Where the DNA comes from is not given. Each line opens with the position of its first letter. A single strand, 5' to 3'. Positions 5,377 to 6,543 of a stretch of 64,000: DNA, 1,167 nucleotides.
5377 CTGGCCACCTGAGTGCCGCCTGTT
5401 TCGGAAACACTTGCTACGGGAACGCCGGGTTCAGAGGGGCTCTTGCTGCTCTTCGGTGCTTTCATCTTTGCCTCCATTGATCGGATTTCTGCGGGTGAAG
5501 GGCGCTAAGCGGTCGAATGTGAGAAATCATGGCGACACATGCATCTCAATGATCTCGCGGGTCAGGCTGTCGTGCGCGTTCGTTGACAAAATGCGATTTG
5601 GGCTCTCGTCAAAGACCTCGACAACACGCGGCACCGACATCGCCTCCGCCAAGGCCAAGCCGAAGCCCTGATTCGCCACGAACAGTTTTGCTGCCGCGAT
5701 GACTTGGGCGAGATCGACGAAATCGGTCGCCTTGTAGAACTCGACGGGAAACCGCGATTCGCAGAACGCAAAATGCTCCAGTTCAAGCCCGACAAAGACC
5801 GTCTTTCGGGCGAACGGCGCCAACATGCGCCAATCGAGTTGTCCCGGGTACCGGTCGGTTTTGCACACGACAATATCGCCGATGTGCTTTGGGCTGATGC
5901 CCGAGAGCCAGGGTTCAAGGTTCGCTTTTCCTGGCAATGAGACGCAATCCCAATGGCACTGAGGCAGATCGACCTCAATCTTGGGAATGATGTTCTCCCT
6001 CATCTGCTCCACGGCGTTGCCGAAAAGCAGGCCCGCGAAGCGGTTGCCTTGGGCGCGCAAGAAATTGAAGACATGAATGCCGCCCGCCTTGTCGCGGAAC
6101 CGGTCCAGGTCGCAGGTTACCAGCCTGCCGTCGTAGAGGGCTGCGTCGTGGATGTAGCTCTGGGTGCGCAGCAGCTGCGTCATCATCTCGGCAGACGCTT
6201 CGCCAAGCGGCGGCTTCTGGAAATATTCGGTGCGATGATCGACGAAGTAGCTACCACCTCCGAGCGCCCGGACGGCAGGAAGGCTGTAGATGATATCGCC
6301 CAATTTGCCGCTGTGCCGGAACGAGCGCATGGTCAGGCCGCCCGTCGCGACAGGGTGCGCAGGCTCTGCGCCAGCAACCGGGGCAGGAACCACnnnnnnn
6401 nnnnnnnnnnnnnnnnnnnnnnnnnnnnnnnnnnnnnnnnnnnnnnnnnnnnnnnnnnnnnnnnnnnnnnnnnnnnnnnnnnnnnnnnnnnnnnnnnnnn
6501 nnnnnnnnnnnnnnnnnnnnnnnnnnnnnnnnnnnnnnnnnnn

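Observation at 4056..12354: Lipid-handling tail (patatin, GT1, two UbiB kinases, GT9-like, class-3 lipase) is translationally packed behind the NRPS thioesterase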

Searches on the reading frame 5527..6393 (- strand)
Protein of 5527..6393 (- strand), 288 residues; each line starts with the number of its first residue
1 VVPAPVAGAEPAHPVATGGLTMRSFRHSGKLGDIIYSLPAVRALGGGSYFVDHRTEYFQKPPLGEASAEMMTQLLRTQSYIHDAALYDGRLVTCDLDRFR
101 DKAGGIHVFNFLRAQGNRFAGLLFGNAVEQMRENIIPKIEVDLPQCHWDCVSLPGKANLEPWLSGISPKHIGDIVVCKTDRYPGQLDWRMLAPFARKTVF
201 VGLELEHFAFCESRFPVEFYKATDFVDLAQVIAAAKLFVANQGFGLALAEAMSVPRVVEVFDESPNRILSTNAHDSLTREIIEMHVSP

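Call 5: search_protein_families(library=pfam, proteins=[window:5527-6393:-], max_evalue=0.01)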
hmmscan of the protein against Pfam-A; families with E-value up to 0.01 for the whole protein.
window:5527-6393:- (288 aa): 1 family
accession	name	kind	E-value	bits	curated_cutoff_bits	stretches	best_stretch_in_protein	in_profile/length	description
PF13692.12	Glyco_trans_1_4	-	0.0073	17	27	0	221-258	62-103/142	Glycosyl transferases group 1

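Call 9: find_homologous_proteins(query=window:5527-6330:-, max_evalue=0.001)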
Query window:5527-6330:- (267 aa): 72 proteins with E <= 0.001 among 1822 candidates.
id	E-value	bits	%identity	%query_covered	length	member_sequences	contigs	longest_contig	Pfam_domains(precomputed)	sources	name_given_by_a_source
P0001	2.0e-179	613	100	100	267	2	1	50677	-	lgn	-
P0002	7.3e-146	503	81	100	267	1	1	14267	-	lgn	-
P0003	2.7e-145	501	81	100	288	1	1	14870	-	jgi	jgi:hypothetical protein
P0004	3.1e-141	487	79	100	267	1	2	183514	-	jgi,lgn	jgi:hypothetical protein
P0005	1.1e-127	443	71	100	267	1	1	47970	-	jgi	jgi:hypothetical protein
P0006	1.0e-125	437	71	100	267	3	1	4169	-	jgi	jgi:hypothetical protein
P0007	8.6e-124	430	70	100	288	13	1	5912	-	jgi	jgi:hypothetical protein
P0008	1.8e-123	429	70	100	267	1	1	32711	-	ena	-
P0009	4.8e-95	336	56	100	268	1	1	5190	-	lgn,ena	-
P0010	2.3e-94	334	55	99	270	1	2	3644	-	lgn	-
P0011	4.0e-94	333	55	99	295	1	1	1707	-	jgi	jgi:hypothetical protein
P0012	1.5e-93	331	55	99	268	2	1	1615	-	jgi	-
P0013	1.9e-93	331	56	100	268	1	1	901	-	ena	-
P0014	7.7e-93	329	54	99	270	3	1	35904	-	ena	-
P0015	2.7e-92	327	52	100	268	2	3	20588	-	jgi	jgi:hypothetical protein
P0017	3.5e-92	327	55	100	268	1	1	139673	-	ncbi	-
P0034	8.9e-85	302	52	100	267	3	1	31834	-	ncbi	-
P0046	8.3e-32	129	32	99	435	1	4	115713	-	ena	-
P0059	9.3e-21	92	30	91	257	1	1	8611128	-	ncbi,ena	-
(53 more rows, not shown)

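Call 10: find_encoding_contigs(protein=P0004, flank=10000, max_places=2)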
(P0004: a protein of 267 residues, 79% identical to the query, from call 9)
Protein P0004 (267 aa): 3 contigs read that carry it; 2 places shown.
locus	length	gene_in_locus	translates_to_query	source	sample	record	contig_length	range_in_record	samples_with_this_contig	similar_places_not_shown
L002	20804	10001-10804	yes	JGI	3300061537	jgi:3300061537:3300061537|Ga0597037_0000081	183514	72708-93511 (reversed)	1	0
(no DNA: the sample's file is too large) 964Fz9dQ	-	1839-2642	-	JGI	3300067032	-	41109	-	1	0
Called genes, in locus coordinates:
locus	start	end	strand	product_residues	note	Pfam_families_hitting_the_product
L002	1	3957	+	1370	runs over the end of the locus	PF00668:Condensation, PF00501:AMP-binding, PF13193:AMP-binding_C, PF00550:PP-binding, PF00975:Thioesterase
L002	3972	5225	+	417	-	PF01734:Patatin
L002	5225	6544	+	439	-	PF04101:Glyco_tran_28_C (faint), PF06722:EryCIII-like_C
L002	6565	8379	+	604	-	PF03109:ABC1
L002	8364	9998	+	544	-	PF01636:APH (faint), PF03109:ABC1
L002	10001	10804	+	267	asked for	-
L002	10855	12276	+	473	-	PF01764:Lipase_3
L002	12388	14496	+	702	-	PF13091:PLDc_2, PF00614:PLDc (weak), PF09335:VTT_dom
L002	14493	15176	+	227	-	PF03372:Exo_endo_phos, PF23226:Exo_endo_phos_PGAP2IP (faint)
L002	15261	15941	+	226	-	PF01966:HD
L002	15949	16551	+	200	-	PF04290:DctQ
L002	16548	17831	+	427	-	PF06808:DctM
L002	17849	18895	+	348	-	PF03480:DctP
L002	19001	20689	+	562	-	PF03372:Exo_endo_phos, PF02739:5_3_exonuc_N, PF01367:5_3_exonuc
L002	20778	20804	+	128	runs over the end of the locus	PF00816:Histone_HNS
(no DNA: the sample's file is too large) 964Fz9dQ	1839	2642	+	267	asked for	-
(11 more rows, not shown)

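Call 11: find_encoding_contigs(protein=P0017, flank=10000, max_places=2)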
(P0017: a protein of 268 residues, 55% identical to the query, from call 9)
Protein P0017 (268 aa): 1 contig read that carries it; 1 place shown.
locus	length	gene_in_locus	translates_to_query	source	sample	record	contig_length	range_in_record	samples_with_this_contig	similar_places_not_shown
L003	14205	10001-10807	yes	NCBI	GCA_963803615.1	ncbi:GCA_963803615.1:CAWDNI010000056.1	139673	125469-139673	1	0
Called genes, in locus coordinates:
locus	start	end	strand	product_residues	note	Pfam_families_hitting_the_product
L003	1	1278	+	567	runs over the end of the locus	PF00668:Condensation, PF00501:AMP-binding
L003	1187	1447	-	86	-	-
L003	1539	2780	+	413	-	PF00550:PP-binding, PF00975:Thioesterase, PF12697:Abhydrolase_6 (faint)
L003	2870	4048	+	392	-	PF01734:Patatin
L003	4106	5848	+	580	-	PF00535:Glycos_transf_2 (faint)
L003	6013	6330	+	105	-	-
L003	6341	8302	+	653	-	PF03109:ABC1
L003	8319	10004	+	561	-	PF03109:ABC1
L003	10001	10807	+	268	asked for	-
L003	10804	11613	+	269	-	PF05711:TylF, PF13578:Methyltransf_24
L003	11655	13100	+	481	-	PF01764:Lipase_3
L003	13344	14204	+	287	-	?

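Call 12: find_encoding_contigs(protein=P0005, flank=10000, max_places=2)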
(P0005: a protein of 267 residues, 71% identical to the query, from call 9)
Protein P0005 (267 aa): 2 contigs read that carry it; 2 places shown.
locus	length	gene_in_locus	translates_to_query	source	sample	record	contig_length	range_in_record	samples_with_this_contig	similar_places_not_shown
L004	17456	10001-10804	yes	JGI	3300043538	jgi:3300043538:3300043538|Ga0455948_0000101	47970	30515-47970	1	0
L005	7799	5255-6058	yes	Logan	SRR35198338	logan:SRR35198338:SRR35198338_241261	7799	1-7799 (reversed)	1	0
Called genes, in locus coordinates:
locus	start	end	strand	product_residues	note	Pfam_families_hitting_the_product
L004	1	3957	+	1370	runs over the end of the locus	PF00668:Condensation, PF00501:AMP-binding, PF13193:AMP-binding_C, PF00550:PP-binding, PF00975:Thioesterase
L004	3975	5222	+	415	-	-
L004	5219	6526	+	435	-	PF06722:EryCIII-like_C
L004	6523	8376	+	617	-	PF03109:ABC1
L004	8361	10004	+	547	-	PF03109:ABC1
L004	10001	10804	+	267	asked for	-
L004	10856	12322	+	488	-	PF01764:Lipase_3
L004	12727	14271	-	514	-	PF01928:CYTH, PF05235:CHAD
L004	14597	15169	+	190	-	PF13238:AAA_18 (weak), PF13671:AAA_33 (faint)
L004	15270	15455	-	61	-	-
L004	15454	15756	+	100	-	PF01544:CorA (weak)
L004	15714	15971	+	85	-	PF01544:CorA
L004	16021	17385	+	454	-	PF04966:OprB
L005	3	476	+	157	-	?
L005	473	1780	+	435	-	PF06722:EryCIII-like_C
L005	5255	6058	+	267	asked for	-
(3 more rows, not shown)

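Call 13: find_encoding_contigs(protein=P0059, flank=10000, max_places=1)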
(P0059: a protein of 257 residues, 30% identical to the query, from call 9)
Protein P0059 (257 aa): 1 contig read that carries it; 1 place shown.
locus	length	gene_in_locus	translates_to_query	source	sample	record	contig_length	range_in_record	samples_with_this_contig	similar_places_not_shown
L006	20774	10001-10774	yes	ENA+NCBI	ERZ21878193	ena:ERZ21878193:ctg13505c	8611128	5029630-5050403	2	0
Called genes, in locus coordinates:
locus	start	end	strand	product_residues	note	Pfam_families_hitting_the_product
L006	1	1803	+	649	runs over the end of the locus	PF04055:Radical_SAM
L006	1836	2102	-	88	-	PF07862:Nif11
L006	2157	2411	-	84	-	PF07862:Nif11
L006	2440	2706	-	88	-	PF07862:Nif11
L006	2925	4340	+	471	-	PF04055:Radical_SAM, PF13353:Fer4_12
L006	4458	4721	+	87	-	PF07862:Nif11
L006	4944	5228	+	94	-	PF07862:Nif11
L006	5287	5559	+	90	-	PF07862:Nif11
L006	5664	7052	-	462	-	PF00534:Glycos_transf_1, PF13692:Glyco_trans_1_4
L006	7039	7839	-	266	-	PF13489:Methyltransf_23 (weak), PF08241:Methyltransf_11, PF08242:Methyltransf_12, PF13649:Methyltransf_25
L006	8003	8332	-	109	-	PF07862:Nif11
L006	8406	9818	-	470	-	PF04055:Radical_SAM, PF13353:Fer4_12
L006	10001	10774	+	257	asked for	-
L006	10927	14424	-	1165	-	PF06452:CBM9_1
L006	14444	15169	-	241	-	PF07963:N_methyl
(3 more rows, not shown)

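Call 14: find_encoding_contigs(protein=P0046, flank=10000, max_places=1)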
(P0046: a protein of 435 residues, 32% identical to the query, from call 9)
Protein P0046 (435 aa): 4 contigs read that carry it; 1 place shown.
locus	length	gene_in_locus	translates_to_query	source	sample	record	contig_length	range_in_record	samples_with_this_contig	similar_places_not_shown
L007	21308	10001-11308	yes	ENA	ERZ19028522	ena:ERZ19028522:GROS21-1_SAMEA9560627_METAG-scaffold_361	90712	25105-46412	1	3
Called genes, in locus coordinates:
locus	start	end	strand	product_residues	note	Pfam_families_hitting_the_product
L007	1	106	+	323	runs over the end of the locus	-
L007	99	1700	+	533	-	PF02811:PHP, PF07733:DNA_pol3_alpha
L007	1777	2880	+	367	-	-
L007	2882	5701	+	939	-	PF07733:DNA_pol3_alpha, PF17657:DNA_pol3_finger, PF14579:HHH_6, PF22539:DUF7004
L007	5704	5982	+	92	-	-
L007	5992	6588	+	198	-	-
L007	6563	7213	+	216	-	-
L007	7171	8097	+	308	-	-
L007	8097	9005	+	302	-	-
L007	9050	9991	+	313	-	-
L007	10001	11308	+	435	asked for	-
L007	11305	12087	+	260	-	-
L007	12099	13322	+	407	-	PF00535:Glycos_transf_2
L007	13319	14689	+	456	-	PF00535:Glycos_transf_2, PF13641:Glyco_tranf_2_3 (faint)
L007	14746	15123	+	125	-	-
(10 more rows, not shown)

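Call 15: find_encoding_contigs(protein=P0034, flank=10000, max_places=1)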
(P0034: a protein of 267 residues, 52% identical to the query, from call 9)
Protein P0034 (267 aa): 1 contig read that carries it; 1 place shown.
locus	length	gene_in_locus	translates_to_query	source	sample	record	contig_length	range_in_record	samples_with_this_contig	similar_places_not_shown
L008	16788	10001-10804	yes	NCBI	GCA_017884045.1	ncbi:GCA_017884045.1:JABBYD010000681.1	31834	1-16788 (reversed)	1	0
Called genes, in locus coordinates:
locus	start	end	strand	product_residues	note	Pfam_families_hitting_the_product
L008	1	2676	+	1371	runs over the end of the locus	PF00668:Condensation, PF00501:AMP-binding, PF13193:AMP-binding_C, PF00550:PP-binding, PF00975:Thioesterase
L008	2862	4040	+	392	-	PF01734:Patatin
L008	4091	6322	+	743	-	PF00535:Glycos_transf_2 (weak), PF06722:EryCIII-like_C (weak)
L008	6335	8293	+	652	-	PF03109:ABC1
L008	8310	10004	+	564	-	PF03109:ABC1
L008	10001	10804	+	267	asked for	-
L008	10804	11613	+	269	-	PF05711:TylF, PF13578:Methyltransf_24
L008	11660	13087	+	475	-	PF01764:Lipase_3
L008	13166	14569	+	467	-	PF05977:MFS_3, PF07690:MFS_1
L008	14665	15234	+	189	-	PF01569:PAP2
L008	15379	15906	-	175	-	-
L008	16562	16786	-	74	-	?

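Call 30: search_solved_structures(query=A2, max_evalue=10)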
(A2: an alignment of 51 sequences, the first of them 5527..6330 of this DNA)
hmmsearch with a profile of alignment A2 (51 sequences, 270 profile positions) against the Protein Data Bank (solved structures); distinct sequences matched with E-value up to 10: 12.
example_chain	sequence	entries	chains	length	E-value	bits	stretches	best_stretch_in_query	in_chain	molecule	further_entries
4hhe_A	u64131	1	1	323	0.055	16.1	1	142-234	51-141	Quinolinate synthase A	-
1az6_A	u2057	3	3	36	1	11.9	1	6-32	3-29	CELLOBIOHYDROLASE I | Exoglucanase 1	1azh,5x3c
5x39_A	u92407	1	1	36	1.5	11.3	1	5-32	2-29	Exoglucanase 1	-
1azk_A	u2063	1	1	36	1.8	11.1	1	6-33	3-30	CELLOBIOHYDROLASE I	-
1azj_A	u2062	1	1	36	1.8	11.1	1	6-33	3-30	CELLOBIOHYDROLASE I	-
6ef2_B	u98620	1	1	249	1.9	11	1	3-55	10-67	Proteasome subunit alpha type-2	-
10mt_B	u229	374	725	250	1.9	11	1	3-55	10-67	Proteasome subunit alpha type-2 | PROTEASOME COMPONENT Y7 | 20S PROTEASOME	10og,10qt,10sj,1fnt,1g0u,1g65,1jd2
6fvx_b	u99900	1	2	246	2.1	10.9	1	3-55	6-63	Proteasome subunit alpha type-2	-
6fvw_b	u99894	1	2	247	2.1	10.9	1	3-55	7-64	Proteasome subunit alpha type-2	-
1cbh_A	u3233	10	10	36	2.1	10.9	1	6-32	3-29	C-TERMINAL DOMAIN OF CELLOBIOHYDROLASE I | Exoglucanase 1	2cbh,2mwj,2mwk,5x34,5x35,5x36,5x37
6fvy_b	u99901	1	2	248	2.1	10.9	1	3-55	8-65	Proteasome subunit alpha type-2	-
4hrc_A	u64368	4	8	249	2.1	10.9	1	3-55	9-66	Proteasome component Y7 | Proteasome subunit alpha type-2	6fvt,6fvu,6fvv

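Call 34: predict_structure(alignment_id=A2)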
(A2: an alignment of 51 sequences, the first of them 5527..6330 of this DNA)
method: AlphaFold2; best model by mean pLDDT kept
length: 267 residues; sequences in the alignment: 51
mean_pLDDT: 95.1   pTM: 0.92
mean pLDDT of the five models: 95.1, 94.6, 94.4, 94.2, 94.0
residues with pLDDT >= 90: 241; 70-90: 25; 50-70: 1; < 50: 0
segments of 3 or more residues with pLDDT < 50: none
pLDDT, mean of each block of 10 residues (from residue 1): 96 98 98 94 98 98 97 97 94 92 94 90 97 95 97 95 92 98 97 97 98 98 96 95 82 93 91
secondary structure, 60 per line:
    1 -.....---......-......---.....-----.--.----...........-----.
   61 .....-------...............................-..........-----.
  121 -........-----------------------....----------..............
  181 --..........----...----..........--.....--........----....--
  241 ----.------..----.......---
elements in order: E2-6 H10-15 H17-22 E26-30 H44-54 E60-65 H75-103 H105-114 H122-129 E153-156 H167-176 E177-180 H183-192 E197-199 H204-213 E216-220 H223-230 E235-238 H258-264

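Call 39: fold_search(model_id=the predicted structure, library=pdb)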
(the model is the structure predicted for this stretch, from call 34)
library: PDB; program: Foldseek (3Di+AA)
matches with E <= 10: 765; with E <= 0.001: 9
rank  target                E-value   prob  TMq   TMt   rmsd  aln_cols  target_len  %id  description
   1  2h1h_B                1.1e-06  1.00  0.49  0.43  12.5       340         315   15  E. coli heptosyltransferase WaaC with ADP-2-deoxy-2-fluoro heptose (released 2007-05-22)
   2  2gt1_A                2.0e-06  1.00  0.49  0.41  12.1       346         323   14  E. coli heptosyltransferase WaaC. (released 2007-05-01)
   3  3tov_A                2.2e-06  1.00  0.53  0.41  14.5       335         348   13  The crystal structure of the glycosyl transferase family 9 from Veillonella parvula DSM 2008 (released 2011-09-21)
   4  6dfe_B                2.2e-06  1.00  0.52  0.44  12.3       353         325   14  The structure of a ternary complex of E. coli WaaC (released 2018-09-05)
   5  3tov_B                2.9e-06  1.00  0.48  0.39  14.2       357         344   12  The crystal structure of the glycosyl transferase family 9 from Veillonella parvula DSM 2008 (released 2011-09-21)
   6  2gt1_B                1.4e-05  1.00  0.49  0.44  10.6       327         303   13  E. coli heptosyltransferase WaaC. (released 2007-05-01)
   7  2h1h_A                1.6e-05  1.00  0.50  0.42  13.3       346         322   14  E. coli heptosyltransferase WaaC with ADP-2-deoxy-2-fluoro heptose (released 2007-05-22)
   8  1psw                  2.3e-05  1.00  0.49  0.40  14.0       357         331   12  Structure of E. coli ADP-heptose lps heptosyltransferase II (released 2003-07-08)
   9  9grx_1                6.7e-04  1.00  0.44  0.31  13.5       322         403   14  NDH-PSI-LHCI supercomplex from S. oleracea (released 2025-02-12)
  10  5xvs_A                1.4e-03  0.97  0.37  0.30  13.2       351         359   10  Crystal structure of UDP-GlcNAc 2-epimerase NeuC complexed with UDP (released 2018-04-11)
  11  4rif_A                1.6e-03  0.91  0.34  0.27  14.2       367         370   12  Landomycin Glycosyltransferase LanGT2, carbasugar substrate complex (released 2015-01-28)
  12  4nes                  2.1e-03  0.98  0.41  0.33  11.5       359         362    7  Crystal structure of Methanocaldococcus jannaschii UDP-GlcNAc 2-epimerase in complex with UDP-GlcNAc and UDP (released 2014-04-23)
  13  1v4v_B                3.1e-03  0.87  0.32  0.25  14.7       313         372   12  Crystal Structure Of UDP-N-Acetylglucosamine 2-Epimerase From Thermus Thermophilus HB8 (released 2003-12-02)
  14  5xvs_B                3.7e-03  0.93  0.38  0.30  12.7       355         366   12  Crystal structure of UDP-GlcNAc 2-epimerase NeuC complexed with UDP (released 2018-04-11)
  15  4rb4_L                4.7e-03  0.99  0.48  0.36   8.5       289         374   12  Crystal structure of dodecameric iron-containing heptosyltransferase TibC in complex with ADP-D-beta-D-heptose at 3.9  (released 2014-11-05)
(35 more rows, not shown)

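Call 71: search_protein_families(library=ncbifam, proteins=[window:5527-6330:-], max_evalue=0.001)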
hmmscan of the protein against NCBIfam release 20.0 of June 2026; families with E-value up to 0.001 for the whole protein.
window:5527-6330:- (267 aa): 0 families

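Call 72: search_protein_families(library=padloc, proteins=[window:5527-6330:-], max_evalue=0.001)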
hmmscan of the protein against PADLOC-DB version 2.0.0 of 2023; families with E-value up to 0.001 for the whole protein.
window:5527-6330:- (267 aa): 0 families

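Call 90: search_protein_representatives(alignment_id=A2)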
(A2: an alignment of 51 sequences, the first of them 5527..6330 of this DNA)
Query: 51 sequences, 270 profile positions. Proteins with E-value up to 0.001 (for the whole library): 3452; up to 1e-10: 2903; up to 1e-30: 1804. The best 150 are listed.
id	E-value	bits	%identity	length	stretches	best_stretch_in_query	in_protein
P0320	2.0e-132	456.9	-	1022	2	1-237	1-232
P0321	6.3e-126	435.6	-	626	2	4-246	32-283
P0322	1.9e-119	414.4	-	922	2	3-235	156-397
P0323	4.0e-93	328.1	-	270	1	2-238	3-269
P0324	3.2e-84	298.9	-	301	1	2-241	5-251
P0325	2.4e-78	279.6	-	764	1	2-242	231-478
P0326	8.5e-78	277.8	-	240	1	2-230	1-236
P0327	3.7e-77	275.7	-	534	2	2-257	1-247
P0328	5.0e-77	275.3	-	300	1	2-238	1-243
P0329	1.3e-76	274.0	-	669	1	4-242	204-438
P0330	2.0e-76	273.3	-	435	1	1-240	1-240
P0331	6.5e-76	271.7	-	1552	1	3-239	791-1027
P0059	8.7e-76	271.2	-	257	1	1-237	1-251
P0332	1.2e-75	270.8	-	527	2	2-240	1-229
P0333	7.6e-75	268.1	-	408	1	1-240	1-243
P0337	2.1e-74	266.7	-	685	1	5-248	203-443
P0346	1.2e-71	257.7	-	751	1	4-248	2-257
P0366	2.3e-69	250.1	-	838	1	3-232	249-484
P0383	2.3e-67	243.6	-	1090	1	4-248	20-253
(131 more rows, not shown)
